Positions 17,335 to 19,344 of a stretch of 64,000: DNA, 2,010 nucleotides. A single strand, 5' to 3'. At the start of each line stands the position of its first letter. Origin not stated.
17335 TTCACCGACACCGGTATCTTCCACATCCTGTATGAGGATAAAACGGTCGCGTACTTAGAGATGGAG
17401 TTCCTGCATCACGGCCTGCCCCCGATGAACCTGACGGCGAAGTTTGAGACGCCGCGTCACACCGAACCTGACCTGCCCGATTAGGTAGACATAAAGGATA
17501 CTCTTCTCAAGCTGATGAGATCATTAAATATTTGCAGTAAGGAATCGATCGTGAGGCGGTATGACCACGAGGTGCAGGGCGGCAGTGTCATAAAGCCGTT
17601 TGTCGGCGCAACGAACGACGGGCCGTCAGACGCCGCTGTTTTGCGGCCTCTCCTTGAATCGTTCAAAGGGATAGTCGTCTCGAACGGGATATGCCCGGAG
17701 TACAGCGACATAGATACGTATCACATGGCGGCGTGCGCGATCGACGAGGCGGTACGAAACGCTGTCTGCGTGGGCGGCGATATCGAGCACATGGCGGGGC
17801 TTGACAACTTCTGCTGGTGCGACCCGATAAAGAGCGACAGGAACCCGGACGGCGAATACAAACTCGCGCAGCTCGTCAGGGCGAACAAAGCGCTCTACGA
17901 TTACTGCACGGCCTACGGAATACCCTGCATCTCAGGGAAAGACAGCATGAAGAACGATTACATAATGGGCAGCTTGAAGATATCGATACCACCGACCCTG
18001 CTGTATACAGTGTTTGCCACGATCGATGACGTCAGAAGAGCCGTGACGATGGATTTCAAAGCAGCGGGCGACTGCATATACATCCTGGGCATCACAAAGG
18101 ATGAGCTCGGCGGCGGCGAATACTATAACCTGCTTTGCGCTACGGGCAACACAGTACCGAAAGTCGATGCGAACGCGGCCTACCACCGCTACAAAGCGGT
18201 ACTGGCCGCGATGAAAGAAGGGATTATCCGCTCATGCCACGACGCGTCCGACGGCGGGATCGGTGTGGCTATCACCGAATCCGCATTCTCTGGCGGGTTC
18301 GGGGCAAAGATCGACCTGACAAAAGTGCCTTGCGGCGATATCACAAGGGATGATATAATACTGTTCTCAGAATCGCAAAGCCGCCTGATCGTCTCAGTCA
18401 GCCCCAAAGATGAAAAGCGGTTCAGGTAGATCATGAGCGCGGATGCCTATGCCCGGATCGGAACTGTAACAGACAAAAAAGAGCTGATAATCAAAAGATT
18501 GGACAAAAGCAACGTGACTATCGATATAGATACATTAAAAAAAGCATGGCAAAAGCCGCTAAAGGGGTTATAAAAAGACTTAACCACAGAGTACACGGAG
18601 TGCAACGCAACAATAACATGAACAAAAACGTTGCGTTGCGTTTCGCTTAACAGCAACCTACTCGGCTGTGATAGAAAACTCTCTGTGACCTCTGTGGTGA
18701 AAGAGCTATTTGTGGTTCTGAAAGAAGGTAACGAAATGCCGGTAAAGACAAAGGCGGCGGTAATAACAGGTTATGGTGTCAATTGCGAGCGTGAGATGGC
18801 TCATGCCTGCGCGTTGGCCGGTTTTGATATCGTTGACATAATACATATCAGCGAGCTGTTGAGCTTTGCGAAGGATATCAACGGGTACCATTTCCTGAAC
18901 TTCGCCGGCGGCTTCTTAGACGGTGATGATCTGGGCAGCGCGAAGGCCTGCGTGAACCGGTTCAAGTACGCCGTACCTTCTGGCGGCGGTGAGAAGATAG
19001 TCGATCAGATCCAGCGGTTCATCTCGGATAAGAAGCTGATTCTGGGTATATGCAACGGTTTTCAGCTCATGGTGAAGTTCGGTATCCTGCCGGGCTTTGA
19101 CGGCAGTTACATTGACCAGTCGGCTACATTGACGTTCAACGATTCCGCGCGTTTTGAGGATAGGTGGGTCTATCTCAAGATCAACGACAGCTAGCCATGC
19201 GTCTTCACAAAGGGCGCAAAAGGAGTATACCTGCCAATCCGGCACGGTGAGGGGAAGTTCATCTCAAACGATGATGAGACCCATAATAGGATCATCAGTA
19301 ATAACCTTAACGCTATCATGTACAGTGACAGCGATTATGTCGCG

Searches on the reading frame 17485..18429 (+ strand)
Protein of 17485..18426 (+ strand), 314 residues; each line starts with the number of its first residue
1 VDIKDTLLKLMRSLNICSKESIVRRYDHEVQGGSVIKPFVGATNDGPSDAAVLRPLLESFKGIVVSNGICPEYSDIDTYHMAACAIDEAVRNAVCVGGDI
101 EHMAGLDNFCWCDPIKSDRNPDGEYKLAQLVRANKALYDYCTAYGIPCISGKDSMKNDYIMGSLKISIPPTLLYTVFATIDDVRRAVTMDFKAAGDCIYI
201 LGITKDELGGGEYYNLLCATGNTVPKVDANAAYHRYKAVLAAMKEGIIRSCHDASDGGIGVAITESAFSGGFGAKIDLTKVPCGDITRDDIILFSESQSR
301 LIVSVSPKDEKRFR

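Call 13: search_protein_families(library=ncbifam, proteins=[window:17515-18429:+], max_evalue=0.00001)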
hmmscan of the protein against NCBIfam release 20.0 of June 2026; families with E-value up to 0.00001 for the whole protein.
window:17515-18429:+ (304 aa): 7 families
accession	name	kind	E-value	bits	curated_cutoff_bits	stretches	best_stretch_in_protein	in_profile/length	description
TIGR01736.1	FGAM_synth_II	equivalog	2e-55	188.4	525.75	1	2-300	391-668/718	phosphoribosylformylglycinamidine synthase subunit PurL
NF002290.1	PRK01213.1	equivalog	3.5e-53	180.9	648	1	2-303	396-672/723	phosphoribosylformylglycinamidine synthase subunit PurL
NF003672.0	PRK05297.1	equivalog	3.7e-25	87.7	783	1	5-301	641-934/1290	phosphoribosylformylglycinamidine synthase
TIGR01735.1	FGAM_synt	equivalog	2.6e-23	81.5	1123.05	1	5-298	658-947/1307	phosphoribosylformylglycinamidine synthase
TIGR01857.1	FGAM-synthase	equivalog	2.5e-21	75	1057.05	1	2-191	641-822/1239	phosphoribosylformylglycinamidine synthase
NF010690.0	PRK14090.1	equivalog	1.3e-14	53.4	1047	2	224-302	215-294/601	phosphoribosylformylglycinamidine synthase subunit PurL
TIGR01739.1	tegu_FGAM_synt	hypoth_equivalog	2e-13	49.2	716.1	1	117-271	656-806/1206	herpesvirus tegument protein/v-FGAM-synthase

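Call 54: find_homologous_proteins(query=window:17485-18426:+, max_evalue=1e-30)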
Query window:17485-18426:+ (314 aa): 4747 proteins with E <= 1e-30 among 5775 candidates; the best 120 are listed.
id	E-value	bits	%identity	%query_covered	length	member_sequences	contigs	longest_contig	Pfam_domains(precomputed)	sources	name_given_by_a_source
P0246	1.3e-203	693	100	97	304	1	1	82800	PF00586.30,PF02769.28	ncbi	-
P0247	1.4e-161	555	79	97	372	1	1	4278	PF00586.30,PF02769.28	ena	-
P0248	2.1e-145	502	68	100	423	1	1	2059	PF00586.30,PF02769.28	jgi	jgi:phosphoribosylformylglycinamidine synthase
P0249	6.1e-143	494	65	100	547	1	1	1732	PF00586.30,PF02769.28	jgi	jgi:phosphoribosylformylglycinamidine synthase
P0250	4.2e-142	491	64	100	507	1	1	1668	PF02769.28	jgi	jgi:phosphoribosylformylglycinamidine synthase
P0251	2.6e-141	488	65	100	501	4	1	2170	PF00586.30,PF02769.28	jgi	jgi:phosphoribosylformylglycinamidine synthase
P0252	9.6e-141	487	62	100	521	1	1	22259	PF00586.30,PF02769.28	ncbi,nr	ncbi:MAG: phosphoribosylformylglycinamidine synthase, partial [Deltaproteobacteria bacterium]|nr:pho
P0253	2.2e-140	485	65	98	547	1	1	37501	PF00586.30,PF02769.28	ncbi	-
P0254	2.2e-140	485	66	98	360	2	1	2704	PF00586.30,PF02769.28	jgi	jgi:phosphoribosylformylglycinamidine synthase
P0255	3.9e-140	485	64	100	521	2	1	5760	PF02769.28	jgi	-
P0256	1.1e-139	483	65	100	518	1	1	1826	PF02769.28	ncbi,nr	ncbi:MAG: AIR synthase-related protein, partial [Syntrophales bacterium]|nr:AIR synthase-related pro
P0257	1.7e-139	482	65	99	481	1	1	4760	PF02769.28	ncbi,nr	ncbi:MAG: AIR synthase-related protein, partial [Desulfovibrionales bacterium]|nr:AIR synthase-relat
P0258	3.4e-139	481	64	100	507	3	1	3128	PF02769.28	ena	-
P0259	4.7e-138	478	64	100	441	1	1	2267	PF00586.30,PF02769.28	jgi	jgi:phosphoribosylformylglycinamidine (FGAM) synthase-like enzyme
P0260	5.1e-138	478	63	100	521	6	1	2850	PF02769.28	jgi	jgi:phosphoribosylformylglycinamidine synthase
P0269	6.1e-137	474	65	99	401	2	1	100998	PF00586.30,PF02769.28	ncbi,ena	-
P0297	2.2e-135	469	64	99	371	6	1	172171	PF02769.28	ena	-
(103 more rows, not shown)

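Call 55: find_encoding_contigs(protein=P0247, flank=4000, max_places=1)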
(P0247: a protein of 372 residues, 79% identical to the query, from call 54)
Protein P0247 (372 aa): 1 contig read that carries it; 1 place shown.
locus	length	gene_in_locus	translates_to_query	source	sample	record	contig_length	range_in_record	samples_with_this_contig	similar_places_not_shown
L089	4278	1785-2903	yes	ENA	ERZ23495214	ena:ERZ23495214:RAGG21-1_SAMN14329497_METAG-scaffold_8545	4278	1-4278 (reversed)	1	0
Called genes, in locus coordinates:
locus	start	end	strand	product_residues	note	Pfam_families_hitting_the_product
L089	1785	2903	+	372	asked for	PF00586:AIRS, PF02769:AIRS_C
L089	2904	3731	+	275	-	PF13507:GATase_5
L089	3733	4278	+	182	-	?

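Call 56: find_encoding_contigs(protein=P0269, flank=4000, max_places=1)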
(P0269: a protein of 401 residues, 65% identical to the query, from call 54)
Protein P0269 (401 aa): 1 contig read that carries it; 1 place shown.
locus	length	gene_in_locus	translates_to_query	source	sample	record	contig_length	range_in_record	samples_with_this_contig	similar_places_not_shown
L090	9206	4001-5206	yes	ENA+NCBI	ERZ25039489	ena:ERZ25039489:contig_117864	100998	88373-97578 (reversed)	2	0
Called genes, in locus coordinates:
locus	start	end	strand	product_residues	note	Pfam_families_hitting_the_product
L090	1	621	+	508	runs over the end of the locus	PF00512:HisKA, PF02518:HATPase_c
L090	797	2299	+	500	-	PF00072:Response_reg, PF00158:Sigma54_activat, PF01078:Mg_chelatase (faint), PF14532:Sigma54_activ_2, PF07724:AAA_2 (weak), PF07728:AAA_5 (weak), PF25601:AAA_lid_14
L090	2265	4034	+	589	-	PF02700:PurS (faint), PF18072:FGAR-AT_linker, PF00586:AIRS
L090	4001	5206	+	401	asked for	PF00586:AIRS (weak), PF02769:AIRS_C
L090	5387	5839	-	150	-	-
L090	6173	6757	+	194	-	PF01609:DDE_Tnp_1 (weak), PF13751:DDE_Tnp_1_6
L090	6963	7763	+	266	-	PF13507:GATase_5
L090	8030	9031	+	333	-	PF08240:ADH_N, PF00107:ADH_zinc_N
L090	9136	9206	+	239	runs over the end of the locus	PF01925:TauE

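Call 57: find_encoding_contigs(protein=P0297, flank=4000, max_places=1)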
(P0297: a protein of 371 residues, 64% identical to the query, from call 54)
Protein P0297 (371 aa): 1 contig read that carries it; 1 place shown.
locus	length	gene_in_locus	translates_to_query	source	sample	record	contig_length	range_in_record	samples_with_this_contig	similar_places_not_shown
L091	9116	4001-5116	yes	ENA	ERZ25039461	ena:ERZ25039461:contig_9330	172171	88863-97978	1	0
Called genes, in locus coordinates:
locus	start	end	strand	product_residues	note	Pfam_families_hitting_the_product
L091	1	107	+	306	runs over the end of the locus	PF12706:Lactamase_B_2 (weak)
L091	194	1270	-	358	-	PF12706:Lactamase_B_2 (weak)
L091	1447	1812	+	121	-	PF26390:MamS_MamX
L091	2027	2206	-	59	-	-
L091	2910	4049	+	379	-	PF00586:AIRS, PF02769:AIRS_C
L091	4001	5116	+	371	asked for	PF02769:AIRS_C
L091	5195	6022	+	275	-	PF13507:GATase_5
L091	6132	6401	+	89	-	-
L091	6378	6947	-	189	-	PF02754:CCG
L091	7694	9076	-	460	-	PF01565:FAD_binding_4, PF02913:FAD-oxidase_C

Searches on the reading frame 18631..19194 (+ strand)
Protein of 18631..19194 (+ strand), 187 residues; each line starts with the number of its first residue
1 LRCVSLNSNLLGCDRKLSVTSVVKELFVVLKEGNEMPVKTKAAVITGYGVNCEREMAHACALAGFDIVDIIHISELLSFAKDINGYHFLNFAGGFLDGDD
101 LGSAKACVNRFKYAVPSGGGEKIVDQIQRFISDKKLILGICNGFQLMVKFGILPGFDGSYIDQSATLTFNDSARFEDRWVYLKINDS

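Call 13: search_protein_families(library=ncbifam, proteins=[window:18631-19194:+], max_evalue=0.00001)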
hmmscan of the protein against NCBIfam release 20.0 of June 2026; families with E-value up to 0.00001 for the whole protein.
window:18631-19194:+ (187 aa): 6 families
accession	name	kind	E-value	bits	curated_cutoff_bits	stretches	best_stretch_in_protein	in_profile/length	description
NF002252.0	PRK01175.1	equivalog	1.3e-26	93.3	298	1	40-185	4-140/261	phosphoribosylformylglycinamidine synthase subunit PurQ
NF003672.0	PRK05297.1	equivalog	2.9e-22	78.1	783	1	37-187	1034-1174/1290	phosphoribosylformylglycinamidine synthase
TIGR01735.1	FGAM_synt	equivalog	1e-21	76.2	1123.05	1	37-187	1050-1190/1307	phosphoribosylformylglycinamidine synthase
TIGR01737.1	FGAM_synth_I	equivalog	2.5e-19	69.5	177.8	1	41-186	2-120/228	phosphoribosylformylglycinamidine synthase I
TIGR01857.1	FGAM-synthase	equivalog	8.8e-16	56.6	1057.05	1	48-185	986-1126/1239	phosphoribosylformylglycinamidine synthase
NF002957.0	PRK03619.1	equivalog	2.2e-12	46.8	212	1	41-185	2-120/222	phosphoribosylformylglycinamidine synthase subunit PurQ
